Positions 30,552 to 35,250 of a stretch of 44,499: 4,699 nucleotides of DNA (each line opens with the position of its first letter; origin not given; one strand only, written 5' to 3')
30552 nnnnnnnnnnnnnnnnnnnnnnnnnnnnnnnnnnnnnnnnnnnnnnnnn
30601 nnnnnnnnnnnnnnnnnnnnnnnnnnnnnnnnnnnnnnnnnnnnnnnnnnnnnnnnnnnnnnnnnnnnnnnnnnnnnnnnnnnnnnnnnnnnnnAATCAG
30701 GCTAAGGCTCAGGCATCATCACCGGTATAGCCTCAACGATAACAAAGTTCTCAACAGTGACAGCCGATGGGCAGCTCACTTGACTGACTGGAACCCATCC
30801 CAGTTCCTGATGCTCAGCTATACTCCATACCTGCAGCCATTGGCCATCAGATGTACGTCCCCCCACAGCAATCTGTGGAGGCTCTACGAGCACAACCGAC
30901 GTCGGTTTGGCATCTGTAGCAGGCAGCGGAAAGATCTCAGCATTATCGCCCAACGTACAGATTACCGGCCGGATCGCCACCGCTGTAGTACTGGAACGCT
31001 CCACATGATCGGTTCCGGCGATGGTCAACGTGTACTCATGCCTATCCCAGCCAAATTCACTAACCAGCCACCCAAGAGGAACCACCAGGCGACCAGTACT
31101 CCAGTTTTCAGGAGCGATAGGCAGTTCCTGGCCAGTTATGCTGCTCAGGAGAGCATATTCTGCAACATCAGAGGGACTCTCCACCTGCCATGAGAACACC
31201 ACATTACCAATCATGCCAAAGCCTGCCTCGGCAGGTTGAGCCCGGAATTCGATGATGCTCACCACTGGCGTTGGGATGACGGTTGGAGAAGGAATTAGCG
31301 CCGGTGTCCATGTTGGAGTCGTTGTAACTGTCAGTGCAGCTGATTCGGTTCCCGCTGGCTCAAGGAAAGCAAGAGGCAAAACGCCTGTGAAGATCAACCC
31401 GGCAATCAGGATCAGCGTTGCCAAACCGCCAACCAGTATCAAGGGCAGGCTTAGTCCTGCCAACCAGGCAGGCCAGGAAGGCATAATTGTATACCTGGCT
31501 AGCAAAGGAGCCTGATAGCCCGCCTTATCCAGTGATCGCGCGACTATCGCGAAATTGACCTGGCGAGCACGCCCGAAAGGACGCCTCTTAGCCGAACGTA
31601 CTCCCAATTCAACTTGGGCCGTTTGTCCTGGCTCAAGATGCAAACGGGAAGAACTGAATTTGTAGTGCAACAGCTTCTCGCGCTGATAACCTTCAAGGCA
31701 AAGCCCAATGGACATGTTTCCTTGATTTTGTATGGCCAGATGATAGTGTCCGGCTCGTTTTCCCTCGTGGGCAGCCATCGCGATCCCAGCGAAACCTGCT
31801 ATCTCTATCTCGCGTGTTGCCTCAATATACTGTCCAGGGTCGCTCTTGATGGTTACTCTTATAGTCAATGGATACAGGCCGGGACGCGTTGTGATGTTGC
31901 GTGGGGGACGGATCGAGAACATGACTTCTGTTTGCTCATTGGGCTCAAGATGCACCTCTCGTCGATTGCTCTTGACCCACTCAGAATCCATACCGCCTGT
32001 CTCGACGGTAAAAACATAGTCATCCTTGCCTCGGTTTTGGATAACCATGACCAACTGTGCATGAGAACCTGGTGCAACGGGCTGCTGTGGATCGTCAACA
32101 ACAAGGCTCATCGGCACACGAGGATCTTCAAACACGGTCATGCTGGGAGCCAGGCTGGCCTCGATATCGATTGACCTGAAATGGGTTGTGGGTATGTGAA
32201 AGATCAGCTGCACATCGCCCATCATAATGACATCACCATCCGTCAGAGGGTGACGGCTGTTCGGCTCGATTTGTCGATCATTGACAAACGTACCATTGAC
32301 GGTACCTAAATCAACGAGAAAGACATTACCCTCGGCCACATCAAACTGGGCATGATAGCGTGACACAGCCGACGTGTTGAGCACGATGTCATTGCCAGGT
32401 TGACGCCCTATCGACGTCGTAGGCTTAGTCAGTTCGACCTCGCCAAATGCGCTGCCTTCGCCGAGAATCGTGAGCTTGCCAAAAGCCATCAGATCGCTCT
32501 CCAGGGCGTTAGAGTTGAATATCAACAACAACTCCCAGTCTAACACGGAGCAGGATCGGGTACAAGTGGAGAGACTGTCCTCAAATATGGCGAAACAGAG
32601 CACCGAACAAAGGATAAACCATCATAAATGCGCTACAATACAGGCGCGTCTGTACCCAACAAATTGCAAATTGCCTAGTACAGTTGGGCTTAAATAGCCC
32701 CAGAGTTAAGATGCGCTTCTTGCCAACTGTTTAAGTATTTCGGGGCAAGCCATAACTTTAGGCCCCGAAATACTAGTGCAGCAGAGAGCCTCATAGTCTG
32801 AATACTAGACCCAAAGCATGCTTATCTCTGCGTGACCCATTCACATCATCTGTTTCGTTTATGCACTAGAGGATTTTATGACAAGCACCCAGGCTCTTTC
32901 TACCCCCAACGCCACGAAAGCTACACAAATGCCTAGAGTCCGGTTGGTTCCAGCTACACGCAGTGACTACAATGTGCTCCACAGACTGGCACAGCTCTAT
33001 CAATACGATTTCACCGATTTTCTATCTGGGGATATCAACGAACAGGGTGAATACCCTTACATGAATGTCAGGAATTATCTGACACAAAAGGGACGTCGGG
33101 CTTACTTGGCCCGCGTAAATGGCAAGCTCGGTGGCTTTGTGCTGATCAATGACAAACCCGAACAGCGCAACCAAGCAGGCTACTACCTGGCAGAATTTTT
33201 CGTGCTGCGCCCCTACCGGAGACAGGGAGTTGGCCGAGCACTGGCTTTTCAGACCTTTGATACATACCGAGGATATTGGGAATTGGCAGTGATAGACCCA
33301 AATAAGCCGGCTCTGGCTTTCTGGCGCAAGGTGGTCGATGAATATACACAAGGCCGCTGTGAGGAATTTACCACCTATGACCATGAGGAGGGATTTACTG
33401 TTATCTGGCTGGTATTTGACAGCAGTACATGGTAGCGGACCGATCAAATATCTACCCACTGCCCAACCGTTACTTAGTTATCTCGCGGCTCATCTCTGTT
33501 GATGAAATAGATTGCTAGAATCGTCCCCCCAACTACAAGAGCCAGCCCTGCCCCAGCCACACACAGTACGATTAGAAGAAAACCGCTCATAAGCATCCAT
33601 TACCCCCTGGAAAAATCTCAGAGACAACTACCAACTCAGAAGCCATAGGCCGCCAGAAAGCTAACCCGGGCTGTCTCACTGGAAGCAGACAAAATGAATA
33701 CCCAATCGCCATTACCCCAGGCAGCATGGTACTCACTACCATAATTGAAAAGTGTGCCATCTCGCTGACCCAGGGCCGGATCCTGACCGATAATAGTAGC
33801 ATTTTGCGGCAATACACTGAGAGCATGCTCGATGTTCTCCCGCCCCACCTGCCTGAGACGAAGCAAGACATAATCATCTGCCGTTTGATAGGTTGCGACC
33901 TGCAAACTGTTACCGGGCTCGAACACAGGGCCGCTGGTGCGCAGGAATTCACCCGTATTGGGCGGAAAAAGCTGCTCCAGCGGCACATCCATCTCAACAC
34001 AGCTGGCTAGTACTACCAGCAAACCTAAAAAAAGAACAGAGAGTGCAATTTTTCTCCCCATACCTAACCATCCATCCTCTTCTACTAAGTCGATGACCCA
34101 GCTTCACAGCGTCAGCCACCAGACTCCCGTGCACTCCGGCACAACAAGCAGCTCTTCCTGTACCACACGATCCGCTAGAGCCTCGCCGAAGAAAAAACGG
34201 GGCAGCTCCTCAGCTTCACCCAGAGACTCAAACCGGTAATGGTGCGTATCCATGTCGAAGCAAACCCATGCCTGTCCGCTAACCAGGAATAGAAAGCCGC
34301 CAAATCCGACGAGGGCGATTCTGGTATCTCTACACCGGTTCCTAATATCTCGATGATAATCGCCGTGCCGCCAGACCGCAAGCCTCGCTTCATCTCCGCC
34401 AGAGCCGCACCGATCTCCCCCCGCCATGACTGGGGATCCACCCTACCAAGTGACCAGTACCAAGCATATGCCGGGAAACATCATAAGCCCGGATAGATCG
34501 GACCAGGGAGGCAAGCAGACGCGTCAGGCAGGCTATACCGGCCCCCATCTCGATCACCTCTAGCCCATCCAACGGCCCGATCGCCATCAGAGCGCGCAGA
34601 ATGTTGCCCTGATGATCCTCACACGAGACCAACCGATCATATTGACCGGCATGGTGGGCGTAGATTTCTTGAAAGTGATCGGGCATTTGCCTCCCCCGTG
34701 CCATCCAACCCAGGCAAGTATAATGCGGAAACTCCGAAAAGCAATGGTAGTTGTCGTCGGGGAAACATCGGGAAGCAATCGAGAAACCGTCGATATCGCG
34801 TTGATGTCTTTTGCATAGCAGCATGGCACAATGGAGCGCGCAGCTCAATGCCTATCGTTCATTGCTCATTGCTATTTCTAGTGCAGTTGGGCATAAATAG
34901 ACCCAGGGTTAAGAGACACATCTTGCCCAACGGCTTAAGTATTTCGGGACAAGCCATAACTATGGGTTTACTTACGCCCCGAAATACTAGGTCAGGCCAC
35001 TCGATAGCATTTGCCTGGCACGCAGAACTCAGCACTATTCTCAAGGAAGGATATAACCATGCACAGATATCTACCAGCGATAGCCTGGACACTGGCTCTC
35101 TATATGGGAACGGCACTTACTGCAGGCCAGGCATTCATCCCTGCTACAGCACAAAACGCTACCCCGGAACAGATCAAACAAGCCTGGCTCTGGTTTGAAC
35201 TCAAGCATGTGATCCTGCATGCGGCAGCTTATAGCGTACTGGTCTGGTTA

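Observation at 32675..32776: CTAG-bounded two-hairpin repeat family (4 copies in 44 kb) with compensatory stem substitutions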

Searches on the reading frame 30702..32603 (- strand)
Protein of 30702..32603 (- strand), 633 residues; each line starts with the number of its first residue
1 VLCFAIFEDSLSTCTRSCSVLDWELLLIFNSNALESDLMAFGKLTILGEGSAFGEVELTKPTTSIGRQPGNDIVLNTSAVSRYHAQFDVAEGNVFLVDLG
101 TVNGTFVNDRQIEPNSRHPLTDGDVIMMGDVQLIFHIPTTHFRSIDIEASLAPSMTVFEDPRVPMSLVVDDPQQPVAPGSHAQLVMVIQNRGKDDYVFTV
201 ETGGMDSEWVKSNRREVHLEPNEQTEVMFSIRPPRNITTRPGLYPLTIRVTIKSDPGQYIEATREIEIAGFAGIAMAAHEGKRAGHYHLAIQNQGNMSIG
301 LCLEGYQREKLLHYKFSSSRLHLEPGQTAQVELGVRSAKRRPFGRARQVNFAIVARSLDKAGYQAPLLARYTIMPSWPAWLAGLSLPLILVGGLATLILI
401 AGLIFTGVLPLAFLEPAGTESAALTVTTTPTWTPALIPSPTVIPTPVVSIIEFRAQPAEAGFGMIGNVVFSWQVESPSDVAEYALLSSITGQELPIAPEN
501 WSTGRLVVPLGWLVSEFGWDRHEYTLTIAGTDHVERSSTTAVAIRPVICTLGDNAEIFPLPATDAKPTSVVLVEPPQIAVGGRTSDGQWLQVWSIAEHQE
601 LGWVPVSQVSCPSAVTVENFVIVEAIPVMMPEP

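Call 12: search_protein_families(library=pfam, proteins=[window:30702-32603:-])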
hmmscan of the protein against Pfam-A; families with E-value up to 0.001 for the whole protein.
window:30702-32603:- (633 aa): 4 families
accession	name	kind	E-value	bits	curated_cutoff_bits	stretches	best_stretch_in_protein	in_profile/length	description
PF00498.31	FHA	-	5.7e-20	72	20.7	1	63-129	1-67/67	FHA domain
PF16697.10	Yop-YscD_cpl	-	5.6e-15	55.8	33.2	1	55-135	11-90/94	Inner membrane component of T3SS, cytoplasmic domain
PF23619.1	Ig_VWA7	-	8.1e-06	26.5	27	0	171-236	7-71/104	VWA7 Ig-like domain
PF11614.14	FixG_C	-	0.00013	22.5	25.6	0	188-259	39-109/119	IG-like fold at C-terminal of FixG, putative oxidoreductase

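Call 19: find_related_loci(query=window:30702-32603:-, collection=genome_contigs, flank=10000)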
Query window:30702-32603:- (633 aa) in genome_contigs; peptide patterns used: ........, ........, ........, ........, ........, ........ (x = any residue, [..] = any of these).
43 stretches matched a pattern, but none encodes a relative of the query by tblastn (E <= 1e-3).
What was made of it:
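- Tried and rejected: A search with the FHA protein found no relative (call 19).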

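Call 26: find_homologous_proteins(query=window:30702-32603:-, max_evalue=1e-20)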
Query window:30702-32603:- (633 aa): 85 proteins with E <= 1e-20 among 8000 candidates.
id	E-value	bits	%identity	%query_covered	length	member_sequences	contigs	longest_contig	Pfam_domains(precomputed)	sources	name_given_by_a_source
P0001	0.0e+0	1345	100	94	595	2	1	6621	PF00498.32,PF16697.11,PF23619.2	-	-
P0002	1.4e-289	980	73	94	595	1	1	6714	PF11614.15,PF00498.32,PF16697.11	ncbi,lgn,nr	ncbi:MAG: FHA domain-containing protein [Anaerolineae bacterium]|nr:FHA domain-containing protein [A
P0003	9.0e-264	895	68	93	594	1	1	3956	PF11614.15,PF00498.32,PF16697.11,PF22067.3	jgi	jgi:pSer/pThr/pTyr-binding forkhead associated (FHA) protein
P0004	2.0e-263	894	66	94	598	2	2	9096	PF11614.15,PF00498.32,PF16697.11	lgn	-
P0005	1.4e-258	878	67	93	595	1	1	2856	PF11614.15,PF00498.32,PF16697.11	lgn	-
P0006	5.2e-178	612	50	92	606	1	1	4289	PF00498.32,PF16697.11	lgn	-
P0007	1.8e-168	580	46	93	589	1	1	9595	PF11614.15,PF00498.32,PF16697.11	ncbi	-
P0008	1.1e-165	571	49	92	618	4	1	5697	PF11614.15,PF00498.32,PF16697.11,PF22067.3,PF22544.3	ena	-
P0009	2.7e-165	570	48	94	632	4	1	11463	PF00498.32,PF16697.11,PF24156.3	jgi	jgi:hypothetical protein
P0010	1.1e-162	561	48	93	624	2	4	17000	PF11614.15,PF00498.32,PF16697.11,PF22067.3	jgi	jgi:pSer/pThr/pTyr-binding forkhead associated (FHA) protein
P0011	3.9e-162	559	47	93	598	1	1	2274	PF11614.15,PF00498.32,PF16697.11,PF22067.3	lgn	-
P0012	7.6e-162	558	48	93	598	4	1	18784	PF11614.15,PF00498.32,PF16697.11,PF22067.3,PF22544.3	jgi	-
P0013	8.3e-162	558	47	93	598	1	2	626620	PF11614.15,PF00498.32,PF16697.11,PF22067.3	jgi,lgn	jgi:pSer/pThr/pTyr-binding forkhead associated (FHA) protein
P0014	5.6e-160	552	47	93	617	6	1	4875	PF11614.15,PF00498.32,PF16697.11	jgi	-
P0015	2.8e-153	530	43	94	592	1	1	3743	PF11614.15,PF00498.32,PF16697.11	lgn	-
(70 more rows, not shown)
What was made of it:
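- Closest known: RUP. Different: The host phylum differs (probable Anaerolineae, call 26).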

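Call 27: find_encoding_contigs(protein=P0001, flank=10000, max_places=6)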
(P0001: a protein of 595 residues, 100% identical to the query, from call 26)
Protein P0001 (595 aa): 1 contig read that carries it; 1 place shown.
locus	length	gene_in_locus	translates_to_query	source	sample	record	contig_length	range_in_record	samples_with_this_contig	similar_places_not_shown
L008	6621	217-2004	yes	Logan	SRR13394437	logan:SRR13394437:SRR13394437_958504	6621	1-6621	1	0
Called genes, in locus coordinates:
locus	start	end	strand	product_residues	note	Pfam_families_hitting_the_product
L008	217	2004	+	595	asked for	PF16697:Yop-YscD_cpl, PF23619:Ig_VWA7 (faint), PF00498:FHA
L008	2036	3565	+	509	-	PF00069:Pkinase, PF07714:PK_Tyr_Ser-Thr, PF03109:ABC1 (weak)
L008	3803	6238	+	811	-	-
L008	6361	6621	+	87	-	?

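Call 28: find_encoding_contigs(protein=P0002, flank=10000, max_places=6)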
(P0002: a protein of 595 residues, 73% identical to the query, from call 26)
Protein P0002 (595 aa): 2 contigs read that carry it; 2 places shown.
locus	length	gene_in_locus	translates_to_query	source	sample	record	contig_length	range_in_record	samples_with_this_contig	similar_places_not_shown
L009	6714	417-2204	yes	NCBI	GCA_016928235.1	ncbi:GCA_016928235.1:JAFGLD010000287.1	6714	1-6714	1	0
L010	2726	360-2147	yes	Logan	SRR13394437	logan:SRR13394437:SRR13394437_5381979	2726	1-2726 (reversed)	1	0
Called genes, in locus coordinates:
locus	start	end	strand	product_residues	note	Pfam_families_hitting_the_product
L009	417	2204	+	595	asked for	PF16697:Yop-YscD_cpl, PF00498:FHA, PF11614:FixG_C (faint)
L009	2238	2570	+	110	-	PF00069:Pkinase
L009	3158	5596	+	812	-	PF14258:DUF4350 (weak)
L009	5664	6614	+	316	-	PF00005:ABC_tran, PF13304:AAA_21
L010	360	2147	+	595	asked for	PF16697:Yop-YscD_cpl, PF00498:FHA, PF11614:FixG_C (faint)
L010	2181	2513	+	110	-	PF00069:Pkinase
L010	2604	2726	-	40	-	?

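Call 29: find_encoding_contigs(protein=P0004, flank=10000, max_places=6)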
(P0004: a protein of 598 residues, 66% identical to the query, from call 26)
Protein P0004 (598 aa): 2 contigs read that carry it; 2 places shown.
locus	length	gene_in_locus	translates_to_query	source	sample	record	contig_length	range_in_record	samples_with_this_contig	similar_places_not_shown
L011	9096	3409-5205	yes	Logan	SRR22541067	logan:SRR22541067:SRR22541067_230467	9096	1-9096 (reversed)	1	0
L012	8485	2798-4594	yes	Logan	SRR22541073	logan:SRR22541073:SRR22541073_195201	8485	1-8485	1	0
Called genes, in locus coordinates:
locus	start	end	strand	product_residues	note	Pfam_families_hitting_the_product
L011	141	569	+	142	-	-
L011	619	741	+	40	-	-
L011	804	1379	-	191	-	PF00583:Acetyltransf_1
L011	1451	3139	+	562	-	-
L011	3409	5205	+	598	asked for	PF16697:Yop-YscD_cpl, PF00498:FHA, PF11614:FixG_C (faint)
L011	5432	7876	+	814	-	PF14258:DUF4350 (weak)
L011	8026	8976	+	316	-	PF00005:ABC_tran, PF13304:AAA_21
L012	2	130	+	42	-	?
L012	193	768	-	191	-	PF00583:Acetyltransf_1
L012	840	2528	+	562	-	-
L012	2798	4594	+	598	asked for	PF16697:Yop-YscD_cpl, PF00498:FHA, PF11614:FixG_C (faint)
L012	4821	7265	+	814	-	PF14258:DUF4350 (weak)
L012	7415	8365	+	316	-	PF00005:ABC_tran, PF13304:AAA_21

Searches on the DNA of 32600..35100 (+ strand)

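Call 25: search_dna_similar(query=window:32675-32776:+, collection=plasmids, mode=distant, max_evalue=0.01)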
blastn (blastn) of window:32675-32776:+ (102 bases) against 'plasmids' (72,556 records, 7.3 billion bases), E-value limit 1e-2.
No match.
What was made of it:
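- Tried and rejected: Plasmid collection. blastn with copy c found no match (call 25).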

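Call 62: search_rna_families(source=window, start=32600, end=35100, threshold=evalue, max_evalue=1)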
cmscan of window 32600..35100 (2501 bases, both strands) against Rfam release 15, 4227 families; matches with E-value up to 1: 0.
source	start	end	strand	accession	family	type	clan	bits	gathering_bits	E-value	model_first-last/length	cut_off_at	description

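Call 72: search_with_rna_model(model_id=R1, sources=[L031, L032, L033, L034, L035], max_evalue=1, filters=off)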
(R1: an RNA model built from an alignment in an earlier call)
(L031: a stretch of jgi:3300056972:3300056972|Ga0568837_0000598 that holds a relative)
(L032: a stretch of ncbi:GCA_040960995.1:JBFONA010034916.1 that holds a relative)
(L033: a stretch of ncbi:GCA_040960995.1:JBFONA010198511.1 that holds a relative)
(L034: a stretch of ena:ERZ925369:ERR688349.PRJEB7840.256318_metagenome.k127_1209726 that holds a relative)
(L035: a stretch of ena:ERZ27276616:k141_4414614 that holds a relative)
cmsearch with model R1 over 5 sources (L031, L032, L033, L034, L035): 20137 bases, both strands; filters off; matches with E-value up to 1: 16.
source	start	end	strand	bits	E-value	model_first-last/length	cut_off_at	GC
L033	931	1043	-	133.8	1.3e-36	1-113/113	no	0.5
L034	738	850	+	133.3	1.8e-36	1-113/113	no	0.49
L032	3886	3998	-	130.2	1.4e-35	1-113/113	no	0.48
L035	102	213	-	114.7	3.6e-31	1-113/113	no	0.5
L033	1059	1172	-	111.4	3e-30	1-113/113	no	0.49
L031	11885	11997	+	84.5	1.4e-22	1-113/113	no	0.47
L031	2546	2654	+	57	9.6e-15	1-113/113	no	0.46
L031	11774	11884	+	44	4.9e-11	1-113/113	no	0.43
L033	931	1043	+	42.3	1.6e-10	1-113/113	no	0.5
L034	738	850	-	34.6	2.4e-08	1-113/113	no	0.49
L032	3886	3995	+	33.9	3.7e-08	1-113/113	no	0.47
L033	1059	1172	+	29.5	6.5e-07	1-113/113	no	0.49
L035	102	213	+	28.7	1.1e-06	1-113/113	no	0.5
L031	11834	11946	-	28.2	1.6e-06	1-113/113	no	0.45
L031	2534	2607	-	11.6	0.087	1-113/113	no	0.49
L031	9418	9500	+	9.4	0.35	1-113/113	no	0.57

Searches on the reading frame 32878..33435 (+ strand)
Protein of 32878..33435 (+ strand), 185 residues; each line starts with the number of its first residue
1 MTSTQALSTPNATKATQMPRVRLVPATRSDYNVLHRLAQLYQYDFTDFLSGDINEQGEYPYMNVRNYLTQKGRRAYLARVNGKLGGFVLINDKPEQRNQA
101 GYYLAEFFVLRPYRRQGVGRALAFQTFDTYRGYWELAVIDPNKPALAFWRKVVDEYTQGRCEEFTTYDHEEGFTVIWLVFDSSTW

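Call 12: search_protein_families(library=pfam, proteins=[window:32878-33435:+])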
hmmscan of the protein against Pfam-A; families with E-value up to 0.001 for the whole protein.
window:32878-33435:+ (185 aa): 3 families
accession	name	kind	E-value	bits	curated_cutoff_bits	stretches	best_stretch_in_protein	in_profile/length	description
PF00583.31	Acetyltransf_1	-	6.7e-11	42.9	20.7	1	49-151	13-113/116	Acetyltransferase (GNAT) family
PF13508.13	Acetyltransf_7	-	1.1e-05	26.2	27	1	73-151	3-79/84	Acetyltransferase (GNAT) domain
PF13673.13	Acetyltransf_10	-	4.7e-05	23.8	23.6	1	62-124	20-74/128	Acetyltransferase (GNAT) domain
